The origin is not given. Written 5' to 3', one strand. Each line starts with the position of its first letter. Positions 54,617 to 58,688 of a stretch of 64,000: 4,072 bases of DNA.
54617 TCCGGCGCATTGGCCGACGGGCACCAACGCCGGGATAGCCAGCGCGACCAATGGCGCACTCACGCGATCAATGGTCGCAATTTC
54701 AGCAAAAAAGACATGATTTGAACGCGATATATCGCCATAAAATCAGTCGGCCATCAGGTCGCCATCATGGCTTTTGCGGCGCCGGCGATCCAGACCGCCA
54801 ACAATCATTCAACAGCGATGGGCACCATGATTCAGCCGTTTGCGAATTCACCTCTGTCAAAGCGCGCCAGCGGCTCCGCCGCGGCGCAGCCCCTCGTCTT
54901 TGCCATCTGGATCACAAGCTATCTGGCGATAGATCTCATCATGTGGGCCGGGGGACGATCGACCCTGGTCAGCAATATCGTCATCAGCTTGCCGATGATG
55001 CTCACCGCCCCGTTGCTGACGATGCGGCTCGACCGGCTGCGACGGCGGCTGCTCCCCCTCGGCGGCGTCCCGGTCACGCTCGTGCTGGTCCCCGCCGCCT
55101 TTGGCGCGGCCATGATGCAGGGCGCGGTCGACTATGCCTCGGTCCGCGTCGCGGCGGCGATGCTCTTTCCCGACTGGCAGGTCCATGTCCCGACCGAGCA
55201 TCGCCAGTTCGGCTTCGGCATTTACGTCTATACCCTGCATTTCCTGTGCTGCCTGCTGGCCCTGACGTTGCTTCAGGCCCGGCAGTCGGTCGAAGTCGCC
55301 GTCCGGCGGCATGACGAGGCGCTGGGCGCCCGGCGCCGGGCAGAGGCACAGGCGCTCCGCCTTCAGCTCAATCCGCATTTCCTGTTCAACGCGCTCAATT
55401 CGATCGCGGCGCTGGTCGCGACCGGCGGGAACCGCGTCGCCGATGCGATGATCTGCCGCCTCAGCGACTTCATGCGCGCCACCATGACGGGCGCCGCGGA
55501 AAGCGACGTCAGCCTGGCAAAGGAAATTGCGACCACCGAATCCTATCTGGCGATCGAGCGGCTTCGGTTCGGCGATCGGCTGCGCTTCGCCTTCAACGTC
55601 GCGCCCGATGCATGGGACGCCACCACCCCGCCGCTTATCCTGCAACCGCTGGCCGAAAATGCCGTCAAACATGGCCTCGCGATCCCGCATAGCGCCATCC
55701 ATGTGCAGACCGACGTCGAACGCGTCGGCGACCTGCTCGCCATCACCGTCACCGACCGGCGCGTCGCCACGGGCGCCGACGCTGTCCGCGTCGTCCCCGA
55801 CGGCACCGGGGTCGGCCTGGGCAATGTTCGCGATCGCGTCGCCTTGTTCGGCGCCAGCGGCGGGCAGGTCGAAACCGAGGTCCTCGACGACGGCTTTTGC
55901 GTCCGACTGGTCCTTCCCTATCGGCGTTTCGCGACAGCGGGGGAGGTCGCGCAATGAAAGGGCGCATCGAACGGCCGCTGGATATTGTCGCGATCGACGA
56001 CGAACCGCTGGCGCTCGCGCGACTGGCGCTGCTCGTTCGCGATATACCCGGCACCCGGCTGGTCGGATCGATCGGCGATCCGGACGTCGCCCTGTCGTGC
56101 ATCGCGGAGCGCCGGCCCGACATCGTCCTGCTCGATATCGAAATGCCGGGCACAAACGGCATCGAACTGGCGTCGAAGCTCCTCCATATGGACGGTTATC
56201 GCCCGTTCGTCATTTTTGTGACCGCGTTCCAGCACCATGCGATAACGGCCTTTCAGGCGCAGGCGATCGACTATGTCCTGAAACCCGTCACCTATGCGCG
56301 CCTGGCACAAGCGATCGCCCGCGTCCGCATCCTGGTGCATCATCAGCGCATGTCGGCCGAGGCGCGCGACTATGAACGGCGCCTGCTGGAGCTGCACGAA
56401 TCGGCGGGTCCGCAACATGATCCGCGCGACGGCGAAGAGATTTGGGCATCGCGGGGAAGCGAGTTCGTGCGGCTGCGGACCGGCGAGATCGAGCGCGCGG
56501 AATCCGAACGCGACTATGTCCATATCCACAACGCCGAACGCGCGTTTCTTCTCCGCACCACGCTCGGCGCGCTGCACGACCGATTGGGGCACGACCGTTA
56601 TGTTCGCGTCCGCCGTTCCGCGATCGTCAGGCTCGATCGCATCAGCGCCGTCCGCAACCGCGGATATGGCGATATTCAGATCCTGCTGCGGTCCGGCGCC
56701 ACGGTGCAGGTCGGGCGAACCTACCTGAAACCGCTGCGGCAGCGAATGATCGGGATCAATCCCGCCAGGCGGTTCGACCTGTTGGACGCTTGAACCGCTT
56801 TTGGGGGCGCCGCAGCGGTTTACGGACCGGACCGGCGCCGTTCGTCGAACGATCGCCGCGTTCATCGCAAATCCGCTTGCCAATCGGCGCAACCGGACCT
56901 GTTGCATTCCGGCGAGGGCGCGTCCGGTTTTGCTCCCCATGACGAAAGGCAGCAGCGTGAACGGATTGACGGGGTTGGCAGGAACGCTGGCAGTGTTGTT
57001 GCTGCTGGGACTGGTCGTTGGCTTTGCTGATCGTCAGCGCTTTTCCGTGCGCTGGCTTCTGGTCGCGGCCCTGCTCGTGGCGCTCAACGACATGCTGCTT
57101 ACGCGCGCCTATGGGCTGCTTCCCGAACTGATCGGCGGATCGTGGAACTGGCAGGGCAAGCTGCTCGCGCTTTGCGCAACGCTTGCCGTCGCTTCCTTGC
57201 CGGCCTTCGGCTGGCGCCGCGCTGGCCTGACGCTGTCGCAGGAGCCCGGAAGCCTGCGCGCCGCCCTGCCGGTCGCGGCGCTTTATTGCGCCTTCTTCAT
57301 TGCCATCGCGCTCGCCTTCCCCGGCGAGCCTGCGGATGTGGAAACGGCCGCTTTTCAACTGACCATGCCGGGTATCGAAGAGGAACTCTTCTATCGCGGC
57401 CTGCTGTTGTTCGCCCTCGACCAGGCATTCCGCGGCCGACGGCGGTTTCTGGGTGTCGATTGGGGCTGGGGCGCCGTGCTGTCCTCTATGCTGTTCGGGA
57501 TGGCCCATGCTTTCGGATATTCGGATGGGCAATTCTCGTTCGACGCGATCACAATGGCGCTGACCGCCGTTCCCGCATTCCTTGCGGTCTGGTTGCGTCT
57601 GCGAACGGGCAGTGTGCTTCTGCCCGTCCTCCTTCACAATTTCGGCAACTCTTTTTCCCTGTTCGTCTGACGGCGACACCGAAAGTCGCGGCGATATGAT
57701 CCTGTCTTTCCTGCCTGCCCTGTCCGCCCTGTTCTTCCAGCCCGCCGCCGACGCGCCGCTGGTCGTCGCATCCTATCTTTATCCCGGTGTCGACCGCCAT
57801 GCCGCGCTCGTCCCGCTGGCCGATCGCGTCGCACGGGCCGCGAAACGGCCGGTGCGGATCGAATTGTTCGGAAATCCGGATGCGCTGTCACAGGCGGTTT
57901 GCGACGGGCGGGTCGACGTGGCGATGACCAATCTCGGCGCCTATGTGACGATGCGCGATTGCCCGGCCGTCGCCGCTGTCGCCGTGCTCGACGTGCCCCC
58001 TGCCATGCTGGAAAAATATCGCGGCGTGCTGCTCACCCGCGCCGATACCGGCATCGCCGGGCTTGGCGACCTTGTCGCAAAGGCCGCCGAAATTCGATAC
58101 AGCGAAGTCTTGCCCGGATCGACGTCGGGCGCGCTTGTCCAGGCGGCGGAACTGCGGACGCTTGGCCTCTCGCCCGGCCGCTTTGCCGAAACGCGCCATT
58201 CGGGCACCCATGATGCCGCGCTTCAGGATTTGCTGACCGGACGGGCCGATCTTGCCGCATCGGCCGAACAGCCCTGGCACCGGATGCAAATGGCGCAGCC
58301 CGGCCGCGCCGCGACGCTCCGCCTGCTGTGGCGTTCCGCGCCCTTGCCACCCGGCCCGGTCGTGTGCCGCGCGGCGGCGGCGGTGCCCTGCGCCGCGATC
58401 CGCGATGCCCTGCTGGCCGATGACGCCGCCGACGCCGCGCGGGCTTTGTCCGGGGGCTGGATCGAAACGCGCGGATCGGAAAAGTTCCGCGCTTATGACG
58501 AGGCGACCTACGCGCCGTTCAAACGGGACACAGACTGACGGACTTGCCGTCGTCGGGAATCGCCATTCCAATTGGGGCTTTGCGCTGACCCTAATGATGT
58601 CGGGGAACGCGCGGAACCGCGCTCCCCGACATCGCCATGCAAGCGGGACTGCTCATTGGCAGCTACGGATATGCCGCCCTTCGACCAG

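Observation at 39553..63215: Seven tandem LytTR boxes with an exact 20-bp period suggest an undescribed LytS/LytTR surface-protein regulon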

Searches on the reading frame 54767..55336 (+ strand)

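Call 82: search_protein_families(library=pfam, proteins=[window:54767-55336:+], max_evalue=5)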
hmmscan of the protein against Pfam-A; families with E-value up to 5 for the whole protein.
window:54767-55336:+ (190 aa): 1 family
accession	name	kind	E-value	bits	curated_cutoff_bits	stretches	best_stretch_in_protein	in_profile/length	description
PF20226.3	DUF6585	-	0.066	13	27.7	1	15-95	11-80/249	Family of unknown function (DUF6585)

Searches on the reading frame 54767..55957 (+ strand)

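Call 5: search_protein_families(library=pfam, proteins=[window:54767-55957:+], max_evalue=0.01)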
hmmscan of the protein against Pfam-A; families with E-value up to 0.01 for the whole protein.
window:54767-55957:+ (396 aa): 2 families
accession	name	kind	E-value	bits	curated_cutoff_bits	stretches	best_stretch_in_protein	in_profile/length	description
PF06580.19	His_kinase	-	2.6e-24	85.7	25.2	1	192-272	1-81/81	Histidine kinase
PF02518.31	HATPase_c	-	0.00024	22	26.4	1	290-386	8-110/111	Histidine kinase-, DNA gyrase B-, and HSP90-like ATPase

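Call 26: search_protein_families(library=ncbifam, proteins=[window:54767-55957:+], max_evalue=0.01)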
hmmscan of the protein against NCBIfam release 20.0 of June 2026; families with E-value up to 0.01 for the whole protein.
window:54767-55957:+ (396 aa): 1 family
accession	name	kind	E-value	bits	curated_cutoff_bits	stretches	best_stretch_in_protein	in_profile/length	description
NF010077.0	PRK13559.1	subfamily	0.00013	21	361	1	206-386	184-360/364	hypothetical protein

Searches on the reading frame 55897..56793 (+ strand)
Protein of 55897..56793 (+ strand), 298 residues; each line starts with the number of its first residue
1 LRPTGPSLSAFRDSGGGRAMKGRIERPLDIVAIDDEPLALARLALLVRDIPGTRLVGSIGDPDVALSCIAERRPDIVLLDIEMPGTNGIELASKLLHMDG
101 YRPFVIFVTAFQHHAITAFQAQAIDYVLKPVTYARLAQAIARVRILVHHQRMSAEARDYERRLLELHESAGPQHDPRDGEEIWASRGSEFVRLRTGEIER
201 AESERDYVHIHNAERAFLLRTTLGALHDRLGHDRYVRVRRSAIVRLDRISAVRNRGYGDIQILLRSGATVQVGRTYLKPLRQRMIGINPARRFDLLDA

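Call 5: search_protein_families(library=pfam, proteins=[window:55897-56793:+], max_evalue=0.01)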
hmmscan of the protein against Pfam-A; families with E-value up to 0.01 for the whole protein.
window:55897-56793:+ (298 aa): 2 families
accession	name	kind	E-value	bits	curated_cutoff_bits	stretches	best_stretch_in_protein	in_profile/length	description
PF00072.30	Response_reg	-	1.5e-19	70.6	30.2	1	30-140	1-110/111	Response regulator receiver domain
PF04397.21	LytTR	-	1.5e-17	64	22.6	1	190-284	3-97/98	LytTr DNA-binding domain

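Call 22: find_related_loci(query=window:55954-56793:+, collection=genome_contigs, flank=10000)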
Query window:55954-56793:+ (279 aa) in genome_contigs; peptide patterns used: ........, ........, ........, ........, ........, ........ (x = any residue, [..] = any of these).
397 stretches matched a pattern; 173 encode a relative of the query (tblastn E <= 1e-3); the best 80 are kept; 80 distinct loci.
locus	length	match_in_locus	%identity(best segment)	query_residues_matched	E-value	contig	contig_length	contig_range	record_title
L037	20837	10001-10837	86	1-279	2e-155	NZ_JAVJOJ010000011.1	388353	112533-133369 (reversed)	MAG: Sphingopyxis sp. isolate A1-SPW-19 k141_33743, whole genome shotgun sequence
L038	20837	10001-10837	87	1-279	3e-151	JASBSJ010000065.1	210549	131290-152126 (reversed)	MAG: Sphingopyxis sp. isolate BWSM_133 k141_890177, whole genome shotgun sequence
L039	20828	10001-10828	75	1-276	1e-128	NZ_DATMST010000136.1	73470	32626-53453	MAG: Sphingopyxis sp. isolate SMAG_U12993 k141_117569, whole genome shotgun sequence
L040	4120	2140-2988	34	8-278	2e-33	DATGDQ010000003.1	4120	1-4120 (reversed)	MAG TPA_asm: Gemmatimonadaceae bacterium isolate SMAG_U9678 k141_295029, whole genome shotgun sequence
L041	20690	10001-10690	32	11-257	2e-32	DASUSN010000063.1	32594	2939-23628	MAG TPA_asm: Thermoanaerobaculia bacterium isolate SMAG_U1737 k141_1590649, whole genome shotgun sequence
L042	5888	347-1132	34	8-265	2e-31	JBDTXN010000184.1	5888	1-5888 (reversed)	MAG: Gemmatimonadota bacterium isolate cluster4_bin.117 NODE_50057_length_5888_cov_8.044574, whole genome shotgun sequen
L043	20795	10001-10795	32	5-265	5e-30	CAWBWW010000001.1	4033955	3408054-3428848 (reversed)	MAG: uncultured Gemmatimonadaceae bacterium isolate MFD04580.bin.2.10 genome assembly, contig: contig_15483, whole genom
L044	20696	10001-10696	26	8-266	2e-29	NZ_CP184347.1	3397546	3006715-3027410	Bacteroides pyogenes strain LC-305-2021 chromosome, complete genome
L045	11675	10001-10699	26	7-266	2e-28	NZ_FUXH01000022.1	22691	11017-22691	Porphyromonas crevioricanis strain ATCC 55563, whole genome shotgun sequence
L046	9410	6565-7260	26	8-266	2e-28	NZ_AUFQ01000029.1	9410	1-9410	Segatella baroniae DSM 16972 = JCM 13447 strain DSM 16972 K334DRAFT_scaffold00028.28_C, whole genome shotgun sequence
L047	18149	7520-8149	31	6-236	2e-28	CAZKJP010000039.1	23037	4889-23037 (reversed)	MAG TPA_asm: uncultured Sangeribacter sp. isolate SRP199465_co2_801 genome assembly, contig: NODE_6189_length_23037_cov_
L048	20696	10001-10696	26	8-266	2e-28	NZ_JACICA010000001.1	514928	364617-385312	Alloprevotella rava strain DSM 22548 Ga0373290_01, whole genome shotgun sequence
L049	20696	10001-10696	26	8-266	2e-28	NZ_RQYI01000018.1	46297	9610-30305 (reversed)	Alloprevotella sp. OH1205_COT-284 scaffold_17, whole genome shotgun sequence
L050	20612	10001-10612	28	8-232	4e-27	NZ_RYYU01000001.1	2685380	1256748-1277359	Prevotella koreensis strain KCOM 3155 KCOM3155_1, whole genome shotgun sequence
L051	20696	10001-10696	26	8-266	1e-26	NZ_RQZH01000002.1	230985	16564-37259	Prevotella sp. OH937_COT-195 scaffold_1, whole genome shotgun sequence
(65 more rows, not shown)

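Call 26: search_protein_families(library=ncbifam, proteins=[window:55954-56793:+], max_evalue=0.01)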
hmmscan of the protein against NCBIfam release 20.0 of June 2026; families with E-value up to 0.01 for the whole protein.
window:55954-56793:+ (279 aa): 87 families (the best 25 are shown)
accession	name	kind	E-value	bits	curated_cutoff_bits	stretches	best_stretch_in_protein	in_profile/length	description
NF008677.0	PRK11697.1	equivalog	2.6e-38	131.7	246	1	9-265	2-235/238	two-component system response regulator BtsR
NF010684.1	PRK14084.1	equivalog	1.3e-30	107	375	1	11-265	3-252/254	response regulator transcription factor LytR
NF001965.0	PRK00742.1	subfamily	8e-14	51.6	293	1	10-126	5-123/357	chemotaxis-specific protein-glutamate methyltransferase CheB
NF009206.0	PRK12555.1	subfamily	8.5e-13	48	342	1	11-122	3-116/340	chemotaxis-specific protein-glutamate methyltransferase CheB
TIGR02875.1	spore_0_A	equivalog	2.5e-12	46.6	200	1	10-125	4-122/262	sporulation transcription factor Spo0A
NF007935.0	PRK10651.1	equivalog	6.3e-12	45.1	250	1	7-123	5-122/216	two-component system response regulator NarL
NF008469.0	PRK11361.1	equivalog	7.4e-12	44.7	714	1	41-144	35-136/461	acetoacetate metabolism transcriptional regulator AtoC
NF007467.0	PRK10046.1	equivalog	2.3e-11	43.7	264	1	7-128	3-125/226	two-component response regulator DpiA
NF006623.1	PRK09191.1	subfamily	2.5e-11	43.8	240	1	10-124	139-251/258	PhyR family response regulator anti-anti-sigma factor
NF040689.1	MtrAB_MtrA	equivalog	8e-11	41.7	300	1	14-132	4-117/219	MtrAB system response regulator MtrA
TIGR02154.1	PhoB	equivalog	2.5e-10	40.1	296.2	1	38-136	30-128/226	phosphate regulon transcriptional regulator PhoB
NF052445.1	RespRegMctR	equivalog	2.9e-10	39.9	300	1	9-124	2-118/205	two-component system response regulator MctR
NF041733.1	resp_reg_CseB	equivalog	9.1e-10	38.3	350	1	37-139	27-126/228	two-component system response regulator CseB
NF011896.0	PRK15369.1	equivalog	1.9e-09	37.4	242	1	10-124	5-120/211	two component system response regulator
NF007018.1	PRK09483.1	equivalog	3e-09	36.9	280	1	10-125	3-119/217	UvrY/SirA/GacA family response regulator transcription factor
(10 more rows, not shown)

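Call 35: search_solved_structures(query=window:55954-56793:+, max_evalue=0.001, show_alignments=2)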
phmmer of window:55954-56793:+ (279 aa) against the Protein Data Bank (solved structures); distinct sequences matched with E-value up to 0.001: 138 (the best 60 are shown).
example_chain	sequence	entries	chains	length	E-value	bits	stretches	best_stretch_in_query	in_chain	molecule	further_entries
2qv0_A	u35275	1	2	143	2e-18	69.9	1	9-139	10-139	Protein mrkE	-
6m8o_A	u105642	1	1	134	2.1e-17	66.6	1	12-127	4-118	DNA-binding response regulator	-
3cz5_A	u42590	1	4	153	4.4e-12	49.1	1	11-136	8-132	Two-component response regulator, LuxR family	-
9xzo_A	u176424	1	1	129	1e-11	48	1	11-131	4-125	De novo protein M1X0B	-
3nhz_A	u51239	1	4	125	2.9e-11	46.5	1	11-126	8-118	Two component system transcriptional regulator mtrA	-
2gwr_A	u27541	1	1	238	8e-11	45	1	11-128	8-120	DNA-binding response regulator mtrA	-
1a04_A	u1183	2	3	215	3.9e-10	42.7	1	6-121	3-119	NITRATE/NITRITE RESPONSE REGULATOR PROTEIN NARL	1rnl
1s8n_A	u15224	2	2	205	1.4e-09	40.9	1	9-122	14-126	putative antiterminator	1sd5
1ys6_A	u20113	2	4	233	7.4e-09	38.6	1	11-135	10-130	Transcriptional regulatory protein prrA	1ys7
1dz3_A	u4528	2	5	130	9.6e-09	38.2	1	15-124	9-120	Stage 0 sporulation protein A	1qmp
6ymz_A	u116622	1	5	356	1.5e-08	37.5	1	10-143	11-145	Protein-glutamate methylesterase/protein-glutamine glutaminase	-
5tqj_A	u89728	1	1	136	3.6e-08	36.3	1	8-116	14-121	Response regulator receiver protein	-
6wsh_A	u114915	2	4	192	3.9e-08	36.2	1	11-119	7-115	Response regulator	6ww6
1tmy_A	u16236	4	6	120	4.3e-08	36.1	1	26-124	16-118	CHEY PROTEIN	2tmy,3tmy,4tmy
4iga_A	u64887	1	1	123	4.5e-08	36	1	26-124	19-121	Chemotaxis protein CheY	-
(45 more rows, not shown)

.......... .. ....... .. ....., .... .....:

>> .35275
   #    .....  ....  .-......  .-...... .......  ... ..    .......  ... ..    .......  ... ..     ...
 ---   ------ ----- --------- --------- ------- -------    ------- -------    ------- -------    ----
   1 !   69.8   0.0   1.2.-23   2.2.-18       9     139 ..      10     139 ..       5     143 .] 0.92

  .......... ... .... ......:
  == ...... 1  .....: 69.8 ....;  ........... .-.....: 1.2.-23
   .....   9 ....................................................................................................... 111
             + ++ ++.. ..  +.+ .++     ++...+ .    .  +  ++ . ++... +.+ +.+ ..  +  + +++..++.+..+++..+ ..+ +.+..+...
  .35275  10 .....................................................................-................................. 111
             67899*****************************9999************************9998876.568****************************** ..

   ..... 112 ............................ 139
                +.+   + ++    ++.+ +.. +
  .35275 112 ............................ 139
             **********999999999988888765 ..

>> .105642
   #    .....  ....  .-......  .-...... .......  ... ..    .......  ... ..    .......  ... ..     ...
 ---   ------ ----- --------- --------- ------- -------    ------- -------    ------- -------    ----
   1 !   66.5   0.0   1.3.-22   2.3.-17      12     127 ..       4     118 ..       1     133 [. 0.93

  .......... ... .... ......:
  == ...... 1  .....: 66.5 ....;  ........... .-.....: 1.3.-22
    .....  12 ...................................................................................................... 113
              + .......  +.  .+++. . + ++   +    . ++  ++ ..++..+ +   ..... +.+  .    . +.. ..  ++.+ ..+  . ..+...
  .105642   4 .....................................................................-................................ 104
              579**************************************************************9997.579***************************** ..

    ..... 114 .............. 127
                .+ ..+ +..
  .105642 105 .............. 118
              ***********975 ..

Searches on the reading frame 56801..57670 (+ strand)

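Call 5: search_protein_families(library=pfam, proteins=[window:56801-57670:+], max_evalue=0.01)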
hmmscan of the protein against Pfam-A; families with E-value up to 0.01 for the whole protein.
window:56801-57670:+ (289 aa): 1 family
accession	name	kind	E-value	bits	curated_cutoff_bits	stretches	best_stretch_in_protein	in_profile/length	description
PF02517.21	Rce1-like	-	1.9e-13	51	22.4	1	184-284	9-92/93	Type II CAAX prenyl endopeptidase Rce1-like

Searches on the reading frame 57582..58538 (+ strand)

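Call 5: search_protein_families(library=pfam, proteins=[window:57582-58538:+], max_evalue=0.01)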
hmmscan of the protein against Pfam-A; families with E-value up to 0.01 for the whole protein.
window:57582-58538:+ (318 aa): 1 family
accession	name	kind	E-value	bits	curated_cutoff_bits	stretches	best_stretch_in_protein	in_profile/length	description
PF12974.12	Phosphonate-bd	-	1e-37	130.2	27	1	74-293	14-229/242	ABC transporter, phosphonate, periplasmic substrate-binding protein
